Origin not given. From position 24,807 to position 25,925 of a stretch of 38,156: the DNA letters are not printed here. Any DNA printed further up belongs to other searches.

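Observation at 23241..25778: Stand-alone C-PCP-TE with non-canonical catalytic residues: C domain HNxxxDG and thioesterase with Cys nucleophile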

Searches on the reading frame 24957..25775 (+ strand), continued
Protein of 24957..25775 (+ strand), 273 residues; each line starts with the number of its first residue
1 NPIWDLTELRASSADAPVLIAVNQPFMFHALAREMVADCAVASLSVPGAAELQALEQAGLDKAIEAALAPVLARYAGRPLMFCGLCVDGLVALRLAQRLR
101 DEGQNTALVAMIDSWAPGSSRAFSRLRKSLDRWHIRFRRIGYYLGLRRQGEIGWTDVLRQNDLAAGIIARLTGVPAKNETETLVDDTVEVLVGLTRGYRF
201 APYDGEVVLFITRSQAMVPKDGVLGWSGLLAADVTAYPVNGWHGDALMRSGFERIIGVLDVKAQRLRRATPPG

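Call 73: search_solved_structures(query=A3, max_evalue=0.01, show_alignments=4)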
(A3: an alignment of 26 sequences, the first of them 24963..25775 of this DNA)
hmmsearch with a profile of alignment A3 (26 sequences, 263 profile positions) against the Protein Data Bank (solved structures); distinct sequences matched with E-value up to 0.01: 65 (the best 60 are shown).
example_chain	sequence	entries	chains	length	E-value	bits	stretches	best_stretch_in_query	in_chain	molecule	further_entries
4zxh_A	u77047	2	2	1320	5.1e-22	82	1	3-258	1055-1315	ABBFA_003403 | Tyrocidine synthetase 3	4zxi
6ojc_A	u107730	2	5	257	1.1e-18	71.1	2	41-122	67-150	NocB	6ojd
2roq_A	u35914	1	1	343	2.7e-17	66.5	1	25-152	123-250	Enterobactin synthetase component F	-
3tej_A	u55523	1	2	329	5.7e-17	65.4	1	25-152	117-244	Enterobactin synthase component F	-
7dxo_A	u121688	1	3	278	2.3e-15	60.2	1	23-121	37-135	Non-ribosomal peptide synthetase 4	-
7crn_A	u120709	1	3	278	2.6e-15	60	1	23-121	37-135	Non-ribosomal peptide synthetase 4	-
5ja1_A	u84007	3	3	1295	3.2e-15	59.7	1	25-151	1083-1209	Enterobactin synthase component F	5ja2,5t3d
5v3z_A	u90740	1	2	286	1.3e-13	54.5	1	55-258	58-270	Polyketide synthase Pks13 (Termination polyketide synthase)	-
8tqv_A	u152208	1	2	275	1.5e-13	54.2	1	55-258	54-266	Polyketide synthase Pks13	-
5v3w_A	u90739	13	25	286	1.7e-13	54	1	55-258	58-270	Polyketide synthase Pks13 (Termination polyketide synthase) | Polyketide synthase Pks13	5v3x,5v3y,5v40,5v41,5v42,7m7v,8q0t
7vjt_A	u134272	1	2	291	1.8e-13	53.9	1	55-258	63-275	Polyketide synthase Pks13 (Termination polyketide synthase)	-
3lcr_A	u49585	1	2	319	4.7e-13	52.6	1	21-114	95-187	Tautomycetin biosynthetic PKS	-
5d3k_A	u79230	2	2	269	1.9e-12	50.6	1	18-128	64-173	Erythronolide synthase, modules 5 and 6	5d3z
1mo2_A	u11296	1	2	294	2.7e-12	50.1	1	18-128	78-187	Erythronolide synthase, modules 5 and 6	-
1kez_A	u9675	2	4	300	2.8e-12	50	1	18-128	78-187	ERYTHRONOLIDE SYNTHASE | 6-deoxyerythronolide-B synthase EryA3, modules 5 and 6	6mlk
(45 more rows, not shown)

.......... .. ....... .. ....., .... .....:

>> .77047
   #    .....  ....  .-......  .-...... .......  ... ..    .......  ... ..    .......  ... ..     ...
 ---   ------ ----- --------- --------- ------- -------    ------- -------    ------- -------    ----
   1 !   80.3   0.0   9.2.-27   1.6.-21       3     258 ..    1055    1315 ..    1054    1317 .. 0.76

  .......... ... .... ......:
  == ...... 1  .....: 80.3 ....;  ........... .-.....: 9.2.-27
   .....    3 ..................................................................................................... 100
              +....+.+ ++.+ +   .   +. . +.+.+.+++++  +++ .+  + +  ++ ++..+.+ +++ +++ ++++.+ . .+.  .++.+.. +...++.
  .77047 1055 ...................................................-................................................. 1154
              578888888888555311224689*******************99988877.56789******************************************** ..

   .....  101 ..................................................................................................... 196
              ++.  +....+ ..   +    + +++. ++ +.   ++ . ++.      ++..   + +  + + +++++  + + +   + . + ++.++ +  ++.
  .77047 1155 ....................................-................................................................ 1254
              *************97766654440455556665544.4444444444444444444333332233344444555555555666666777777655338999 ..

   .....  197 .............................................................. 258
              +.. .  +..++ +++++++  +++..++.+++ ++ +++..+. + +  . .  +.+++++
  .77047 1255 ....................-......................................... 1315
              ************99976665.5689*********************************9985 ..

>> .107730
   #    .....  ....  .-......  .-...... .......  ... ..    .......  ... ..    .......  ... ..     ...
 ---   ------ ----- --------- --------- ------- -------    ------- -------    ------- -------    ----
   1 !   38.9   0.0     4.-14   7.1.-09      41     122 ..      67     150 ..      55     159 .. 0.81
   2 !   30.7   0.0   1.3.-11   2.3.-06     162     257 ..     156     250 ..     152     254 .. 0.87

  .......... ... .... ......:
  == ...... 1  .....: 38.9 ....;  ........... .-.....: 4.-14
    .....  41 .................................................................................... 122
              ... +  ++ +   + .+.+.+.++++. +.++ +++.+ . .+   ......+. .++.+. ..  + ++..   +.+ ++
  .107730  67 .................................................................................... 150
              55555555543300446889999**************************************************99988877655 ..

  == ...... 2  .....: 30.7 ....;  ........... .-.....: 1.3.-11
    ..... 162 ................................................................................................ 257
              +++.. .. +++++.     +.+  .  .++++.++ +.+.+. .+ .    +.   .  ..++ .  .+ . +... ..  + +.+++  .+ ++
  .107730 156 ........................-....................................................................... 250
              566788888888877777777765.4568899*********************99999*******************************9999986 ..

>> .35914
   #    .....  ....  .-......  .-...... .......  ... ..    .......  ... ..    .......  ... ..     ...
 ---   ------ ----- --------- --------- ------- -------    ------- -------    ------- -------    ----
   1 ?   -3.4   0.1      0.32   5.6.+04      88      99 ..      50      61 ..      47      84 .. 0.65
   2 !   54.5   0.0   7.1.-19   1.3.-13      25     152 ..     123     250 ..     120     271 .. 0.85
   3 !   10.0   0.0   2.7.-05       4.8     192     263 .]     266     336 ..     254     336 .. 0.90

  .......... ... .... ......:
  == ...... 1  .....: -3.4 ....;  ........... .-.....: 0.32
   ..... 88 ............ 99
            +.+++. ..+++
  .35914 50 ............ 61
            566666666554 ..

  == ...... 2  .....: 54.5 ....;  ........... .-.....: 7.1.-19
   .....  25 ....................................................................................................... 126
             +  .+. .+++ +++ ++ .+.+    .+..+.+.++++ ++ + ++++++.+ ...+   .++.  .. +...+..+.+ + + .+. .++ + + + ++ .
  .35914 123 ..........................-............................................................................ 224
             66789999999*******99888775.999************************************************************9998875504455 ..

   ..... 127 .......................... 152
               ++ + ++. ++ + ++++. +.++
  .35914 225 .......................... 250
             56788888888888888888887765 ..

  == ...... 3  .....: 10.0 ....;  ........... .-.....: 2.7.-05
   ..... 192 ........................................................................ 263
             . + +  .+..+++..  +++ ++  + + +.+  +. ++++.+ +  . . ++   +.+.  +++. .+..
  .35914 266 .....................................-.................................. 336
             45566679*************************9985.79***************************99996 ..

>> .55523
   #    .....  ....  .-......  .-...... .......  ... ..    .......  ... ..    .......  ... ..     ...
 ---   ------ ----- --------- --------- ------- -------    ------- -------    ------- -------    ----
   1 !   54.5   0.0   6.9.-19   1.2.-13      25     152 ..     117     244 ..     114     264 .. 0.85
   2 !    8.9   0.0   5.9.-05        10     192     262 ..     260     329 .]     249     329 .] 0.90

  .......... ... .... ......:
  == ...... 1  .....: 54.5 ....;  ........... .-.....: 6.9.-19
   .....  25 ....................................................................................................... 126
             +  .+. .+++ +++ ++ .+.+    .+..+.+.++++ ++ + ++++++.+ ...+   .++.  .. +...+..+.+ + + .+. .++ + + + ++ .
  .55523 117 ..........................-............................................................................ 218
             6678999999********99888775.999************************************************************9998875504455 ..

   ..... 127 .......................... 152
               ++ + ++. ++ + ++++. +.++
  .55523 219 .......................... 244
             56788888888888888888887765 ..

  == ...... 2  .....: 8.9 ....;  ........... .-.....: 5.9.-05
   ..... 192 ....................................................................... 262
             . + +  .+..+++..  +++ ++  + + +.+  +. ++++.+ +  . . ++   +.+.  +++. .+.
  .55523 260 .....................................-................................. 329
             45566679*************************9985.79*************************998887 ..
